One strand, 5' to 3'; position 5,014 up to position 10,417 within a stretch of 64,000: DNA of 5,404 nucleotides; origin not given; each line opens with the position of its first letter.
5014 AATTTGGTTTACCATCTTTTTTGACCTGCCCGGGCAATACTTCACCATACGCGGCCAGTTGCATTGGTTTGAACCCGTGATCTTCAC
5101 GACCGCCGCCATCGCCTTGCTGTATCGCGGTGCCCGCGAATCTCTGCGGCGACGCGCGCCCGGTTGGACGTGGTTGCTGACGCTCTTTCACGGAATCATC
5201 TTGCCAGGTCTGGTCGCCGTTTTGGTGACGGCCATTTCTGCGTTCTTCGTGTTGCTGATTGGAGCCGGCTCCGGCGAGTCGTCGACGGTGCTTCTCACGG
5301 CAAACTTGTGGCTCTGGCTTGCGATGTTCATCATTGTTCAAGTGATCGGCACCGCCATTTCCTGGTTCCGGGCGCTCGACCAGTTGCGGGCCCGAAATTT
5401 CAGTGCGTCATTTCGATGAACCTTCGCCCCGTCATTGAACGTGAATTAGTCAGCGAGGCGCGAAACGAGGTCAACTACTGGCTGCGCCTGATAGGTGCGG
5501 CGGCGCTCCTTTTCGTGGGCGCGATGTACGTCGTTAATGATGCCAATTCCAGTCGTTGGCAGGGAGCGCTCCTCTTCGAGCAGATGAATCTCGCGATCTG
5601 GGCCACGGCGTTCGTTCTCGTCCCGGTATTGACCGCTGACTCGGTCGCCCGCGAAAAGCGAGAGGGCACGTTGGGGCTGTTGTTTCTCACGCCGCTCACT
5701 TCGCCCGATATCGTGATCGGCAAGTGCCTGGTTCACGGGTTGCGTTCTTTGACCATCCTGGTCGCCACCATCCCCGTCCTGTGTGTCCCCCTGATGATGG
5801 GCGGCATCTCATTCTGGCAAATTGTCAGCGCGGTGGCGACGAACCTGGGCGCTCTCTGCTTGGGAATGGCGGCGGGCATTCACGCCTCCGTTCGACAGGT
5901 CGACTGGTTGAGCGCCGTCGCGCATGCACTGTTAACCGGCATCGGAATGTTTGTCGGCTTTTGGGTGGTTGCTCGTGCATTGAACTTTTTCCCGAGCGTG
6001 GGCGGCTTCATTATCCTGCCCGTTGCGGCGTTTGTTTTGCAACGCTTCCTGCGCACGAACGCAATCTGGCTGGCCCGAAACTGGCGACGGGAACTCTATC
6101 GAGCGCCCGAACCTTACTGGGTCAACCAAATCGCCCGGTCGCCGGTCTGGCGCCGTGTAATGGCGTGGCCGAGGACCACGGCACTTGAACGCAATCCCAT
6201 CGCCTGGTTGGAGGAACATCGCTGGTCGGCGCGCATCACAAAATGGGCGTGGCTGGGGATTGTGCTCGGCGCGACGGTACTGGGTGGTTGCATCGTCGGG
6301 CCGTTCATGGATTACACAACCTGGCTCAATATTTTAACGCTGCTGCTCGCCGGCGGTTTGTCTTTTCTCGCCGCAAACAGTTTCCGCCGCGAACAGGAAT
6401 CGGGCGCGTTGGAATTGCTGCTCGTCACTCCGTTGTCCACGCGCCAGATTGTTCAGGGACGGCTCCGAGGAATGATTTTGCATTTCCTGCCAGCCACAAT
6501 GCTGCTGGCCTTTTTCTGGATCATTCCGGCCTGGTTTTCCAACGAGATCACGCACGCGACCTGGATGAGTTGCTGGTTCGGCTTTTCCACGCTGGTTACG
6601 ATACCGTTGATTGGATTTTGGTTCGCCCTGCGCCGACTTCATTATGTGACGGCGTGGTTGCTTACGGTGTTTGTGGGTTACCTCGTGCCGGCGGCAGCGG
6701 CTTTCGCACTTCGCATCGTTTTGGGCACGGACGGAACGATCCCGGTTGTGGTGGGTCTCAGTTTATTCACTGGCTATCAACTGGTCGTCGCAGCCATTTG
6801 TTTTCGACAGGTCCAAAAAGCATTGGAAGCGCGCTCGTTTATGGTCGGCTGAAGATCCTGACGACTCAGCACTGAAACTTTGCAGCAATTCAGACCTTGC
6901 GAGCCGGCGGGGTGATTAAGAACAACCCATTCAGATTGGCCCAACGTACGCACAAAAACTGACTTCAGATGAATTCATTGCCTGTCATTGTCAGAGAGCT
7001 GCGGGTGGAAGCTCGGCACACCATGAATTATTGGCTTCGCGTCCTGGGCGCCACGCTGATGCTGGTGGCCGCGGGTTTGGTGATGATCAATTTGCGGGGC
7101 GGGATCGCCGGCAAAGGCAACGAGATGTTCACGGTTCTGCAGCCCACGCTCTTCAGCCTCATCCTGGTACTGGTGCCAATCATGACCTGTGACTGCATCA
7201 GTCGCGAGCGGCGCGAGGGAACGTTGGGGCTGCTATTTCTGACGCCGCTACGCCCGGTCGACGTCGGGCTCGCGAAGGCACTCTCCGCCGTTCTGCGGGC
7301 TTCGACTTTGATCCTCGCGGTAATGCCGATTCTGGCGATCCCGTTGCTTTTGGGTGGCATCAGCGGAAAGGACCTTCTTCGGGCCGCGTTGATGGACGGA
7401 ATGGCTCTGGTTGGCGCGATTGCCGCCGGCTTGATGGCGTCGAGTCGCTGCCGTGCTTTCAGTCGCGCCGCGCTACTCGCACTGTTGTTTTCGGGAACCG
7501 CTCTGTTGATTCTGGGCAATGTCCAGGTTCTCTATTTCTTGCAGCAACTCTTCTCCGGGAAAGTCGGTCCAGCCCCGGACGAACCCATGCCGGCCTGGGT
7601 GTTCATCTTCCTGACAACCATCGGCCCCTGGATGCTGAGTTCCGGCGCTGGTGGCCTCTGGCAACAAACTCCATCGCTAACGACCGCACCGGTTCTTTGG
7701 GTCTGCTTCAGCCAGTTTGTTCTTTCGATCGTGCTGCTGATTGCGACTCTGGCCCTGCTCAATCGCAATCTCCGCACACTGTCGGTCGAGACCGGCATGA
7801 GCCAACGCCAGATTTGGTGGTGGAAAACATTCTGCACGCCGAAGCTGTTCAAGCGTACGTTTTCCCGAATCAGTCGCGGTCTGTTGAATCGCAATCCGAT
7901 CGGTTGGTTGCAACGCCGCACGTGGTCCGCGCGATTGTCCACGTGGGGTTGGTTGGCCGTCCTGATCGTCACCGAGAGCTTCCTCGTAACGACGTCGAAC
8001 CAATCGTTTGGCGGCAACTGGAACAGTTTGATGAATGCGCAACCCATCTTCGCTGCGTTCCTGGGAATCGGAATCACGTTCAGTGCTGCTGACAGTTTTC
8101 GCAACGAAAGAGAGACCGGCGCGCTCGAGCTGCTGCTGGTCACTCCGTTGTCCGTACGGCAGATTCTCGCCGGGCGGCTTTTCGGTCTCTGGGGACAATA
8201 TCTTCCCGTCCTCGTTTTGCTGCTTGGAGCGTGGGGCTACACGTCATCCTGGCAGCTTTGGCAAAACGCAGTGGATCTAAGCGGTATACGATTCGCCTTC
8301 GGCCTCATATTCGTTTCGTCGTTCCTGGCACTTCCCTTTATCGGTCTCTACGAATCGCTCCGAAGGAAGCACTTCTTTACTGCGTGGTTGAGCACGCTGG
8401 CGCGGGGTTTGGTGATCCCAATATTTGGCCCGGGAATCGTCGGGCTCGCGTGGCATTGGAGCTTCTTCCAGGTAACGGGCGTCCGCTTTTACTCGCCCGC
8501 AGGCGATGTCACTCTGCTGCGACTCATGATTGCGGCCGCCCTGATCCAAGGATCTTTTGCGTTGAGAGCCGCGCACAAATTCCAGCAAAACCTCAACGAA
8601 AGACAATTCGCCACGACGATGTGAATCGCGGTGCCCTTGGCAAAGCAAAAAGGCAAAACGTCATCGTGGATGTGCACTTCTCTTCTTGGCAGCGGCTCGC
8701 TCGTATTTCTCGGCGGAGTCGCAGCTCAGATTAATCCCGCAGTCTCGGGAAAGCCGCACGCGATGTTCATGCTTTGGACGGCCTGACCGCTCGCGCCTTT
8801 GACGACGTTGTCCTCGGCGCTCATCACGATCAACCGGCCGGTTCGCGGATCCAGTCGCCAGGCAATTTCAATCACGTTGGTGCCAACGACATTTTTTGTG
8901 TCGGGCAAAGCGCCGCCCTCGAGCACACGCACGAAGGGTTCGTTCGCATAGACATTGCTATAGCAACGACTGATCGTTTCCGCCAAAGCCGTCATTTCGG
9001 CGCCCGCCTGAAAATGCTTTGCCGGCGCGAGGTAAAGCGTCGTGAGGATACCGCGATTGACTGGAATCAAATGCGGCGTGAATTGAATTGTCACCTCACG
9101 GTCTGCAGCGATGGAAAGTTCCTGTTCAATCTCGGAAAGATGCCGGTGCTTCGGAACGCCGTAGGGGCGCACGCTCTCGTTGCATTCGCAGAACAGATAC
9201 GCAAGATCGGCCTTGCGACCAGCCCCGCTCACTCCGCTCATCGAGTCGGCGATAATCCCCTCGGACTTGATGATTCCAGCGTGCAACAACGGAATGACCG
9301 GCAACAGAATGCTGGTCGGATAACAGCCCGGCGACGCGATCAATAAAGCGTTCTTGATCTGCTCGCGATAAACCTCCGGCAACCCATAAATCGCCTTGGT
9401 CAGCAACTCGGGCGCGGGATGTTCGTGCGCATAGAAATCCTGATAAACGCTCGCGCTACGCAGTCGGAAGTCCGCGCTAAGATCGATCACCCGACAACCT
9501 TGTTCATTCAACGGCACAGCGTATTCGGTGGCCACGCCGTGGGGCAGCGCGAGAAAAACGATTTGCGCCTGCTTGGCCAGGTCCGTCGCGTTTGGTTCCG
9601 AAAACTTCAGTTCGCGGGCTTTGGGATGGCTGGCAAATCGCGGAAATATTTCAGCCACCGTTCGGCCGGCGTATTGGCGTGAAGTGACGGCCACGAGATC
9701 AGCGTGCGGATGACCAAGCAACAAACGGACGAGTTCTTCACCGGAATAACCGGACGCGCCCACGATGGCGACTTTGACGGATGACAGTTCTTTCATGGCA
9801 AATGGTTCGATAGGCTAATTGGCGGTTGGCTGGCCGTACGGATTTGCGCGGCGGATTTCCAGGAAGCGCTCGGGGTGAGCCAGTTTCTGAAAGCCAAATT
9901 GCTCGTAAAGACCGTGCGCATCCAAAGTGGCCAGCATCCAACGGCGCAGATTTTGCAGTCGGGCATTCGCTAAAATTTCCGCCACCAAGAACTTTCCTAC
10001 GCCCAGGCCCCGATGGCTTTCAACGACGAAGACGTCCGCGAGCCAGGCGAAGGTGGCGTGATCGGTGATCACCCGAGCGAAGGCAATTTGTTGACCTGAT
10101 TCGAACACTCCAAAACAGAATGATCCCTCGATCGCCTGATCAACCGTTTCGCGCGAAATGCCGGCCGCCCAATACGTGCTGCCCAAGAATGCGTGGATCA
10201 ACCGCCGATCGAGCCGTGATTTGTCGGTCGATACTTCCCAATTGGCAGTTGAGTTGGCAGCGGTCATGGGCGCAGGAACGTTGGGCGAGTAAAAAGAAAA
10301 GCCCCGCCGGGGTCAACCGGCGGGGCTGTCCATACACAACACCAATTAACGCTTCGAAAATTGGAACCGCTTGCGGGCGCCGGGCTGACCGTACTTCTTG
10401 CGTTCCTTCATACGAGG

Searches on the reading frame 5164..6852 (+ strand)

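Call 36: search_protein_families(library=pfam, proteins=[window:5164-6852:+], max_evalue=0.00001)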
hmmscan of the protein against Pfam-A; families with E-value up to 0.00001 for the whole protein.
window:5164-6852:+ (562 aa): 3 families
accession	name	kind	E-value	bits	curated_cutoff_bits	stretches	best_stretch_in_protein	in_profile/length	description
PF12679.13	ABC2_membrane_2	-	8.7e-09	35.5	27.2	1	152-242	77-175/283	ABC-2 family transporter protein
PF12730.13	ABC2_membrane_4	-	1.2e-07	32.3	27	0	106-262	16-171/179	ABC-2 family transporter protein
PF13346.12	ABC2_membrane_5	-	1.5e-06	28.3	25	0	388-490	36-143/205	ABC-2 family transporter protein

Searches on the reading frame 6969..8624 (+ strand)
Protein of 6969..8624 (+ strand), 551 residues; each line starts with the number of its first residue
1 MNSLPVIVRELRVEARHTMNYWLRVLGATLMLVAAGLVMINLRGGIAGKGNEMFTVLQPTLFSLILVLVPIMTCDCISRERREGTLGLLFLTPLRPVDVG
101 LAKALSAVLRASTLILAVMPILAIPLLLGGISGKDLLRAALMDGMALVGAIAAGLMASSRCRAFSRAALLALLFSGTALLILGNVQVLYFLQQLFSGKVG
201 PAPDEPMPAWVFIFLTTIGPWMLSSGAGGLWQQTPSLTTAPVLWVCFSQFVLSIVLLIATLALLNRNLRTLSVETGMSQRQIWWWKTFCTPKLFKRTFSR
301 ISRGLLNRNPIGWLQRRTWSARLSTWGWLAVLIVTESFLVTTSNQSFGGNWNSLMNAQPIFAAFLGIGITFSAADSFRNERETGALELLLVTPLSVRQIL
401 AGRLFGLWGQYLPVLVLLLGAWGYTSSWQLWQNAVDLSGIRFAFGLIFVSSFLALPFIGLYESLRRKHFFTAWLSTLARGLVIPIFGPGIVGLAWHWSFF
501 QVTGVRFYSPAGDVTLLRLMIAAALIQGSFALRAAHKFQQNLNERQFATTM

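Call 36: search_protein_families(library=pfam, proteins=[window:6969-8624:+], max_evalue=0.00001)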
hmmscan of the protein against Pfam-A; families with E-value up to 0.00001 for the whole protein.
window:6969-8624:+ (551 aa): 2 families
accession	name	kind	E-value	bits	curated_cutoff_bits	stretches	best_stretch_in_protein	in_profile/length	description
PF12679.13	ABC2_membrane_2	-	3.4e-15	56.5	27.2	2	243-449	17-163/283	ABC-2 family transporter protein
PF12698.13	ABC2_membrane_3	-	2.8e-06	27.1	31.6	0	357-464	166-264/347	ABC-2 family transporter protein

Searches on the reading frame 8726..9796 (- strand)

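Call 36: search_protein_families(library=pfam, proteins=[window:8726-9796:-], max_evalue=0.00001)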
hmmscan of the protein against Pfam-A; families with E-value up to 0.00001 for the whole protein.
window:8726-9796:- (356 aa): 3 families
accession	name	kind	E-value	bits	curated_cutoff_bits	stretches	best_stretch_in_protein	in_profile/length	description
PF22698.1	Semialdhyde_dhC_1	-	3.6e-57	193.2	27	1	158-330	1-165/165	Semialdehyde dehydrogenase, dimerisation domain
PF01118.30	Semialdhyde_dh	-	1.2e-33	116.5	26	1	8-150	1-121/121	Semialdehyde dehydrogenase, NAD binding domain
PF02774.23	Semialdhyde_dhC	-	9e-22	78.5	26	1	169-333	3-184/184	Semialdehyde dehydrogenase, dimerisation domain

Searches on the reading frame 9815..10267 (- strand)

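Call 63: search_protein_families(library=pfam, proteins=[window:9815-10267:-], max_evalue=0.01)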
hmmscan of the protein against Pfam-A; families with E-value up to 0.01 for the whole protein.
window:9815-10267:- (150 aa): 8 families
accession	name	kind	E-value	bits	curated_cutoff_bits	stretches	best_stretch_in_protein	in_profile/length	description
PF00583.31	Acetyltransf_1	-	5e-13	49.8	20.7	1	33-126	14-116/116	Acetyltransferase (GNAT) family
PF13508.13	Acetyltransf_7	-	2.3e-12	47.6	27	1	50-128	4-84/84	Acetyltransferase (GNAT) domain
PF13673.13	Acetyltransf_10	-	6.9e-09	36.2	23.6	1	36-133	16-114/128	Acetyltransferase (GNAT) domain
PF08445.16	FR47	-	0.00055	20.3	22.1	1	53-133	3-84/86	FR47-like protein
PF14542.12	Acetyltransf_CG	-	0.001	19.6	30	1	58-108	9-59/80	GCN5-related N-acetyl-transferase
PF13420.13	Acetyltransf_4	-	0.0078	16.7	24.3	0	47-137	47-145/155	Acetyltransferase (GNAT) domain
PF13527.13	Acetyltransf_9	-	0.0083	16.6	25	0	71-127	70-125/127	Acetyltransferase (GNAT) domain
PF12568.14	PanZ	-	0.0084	16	22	0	71-119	59-105/128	Acetyltransferase (GNAT) domain, PanZ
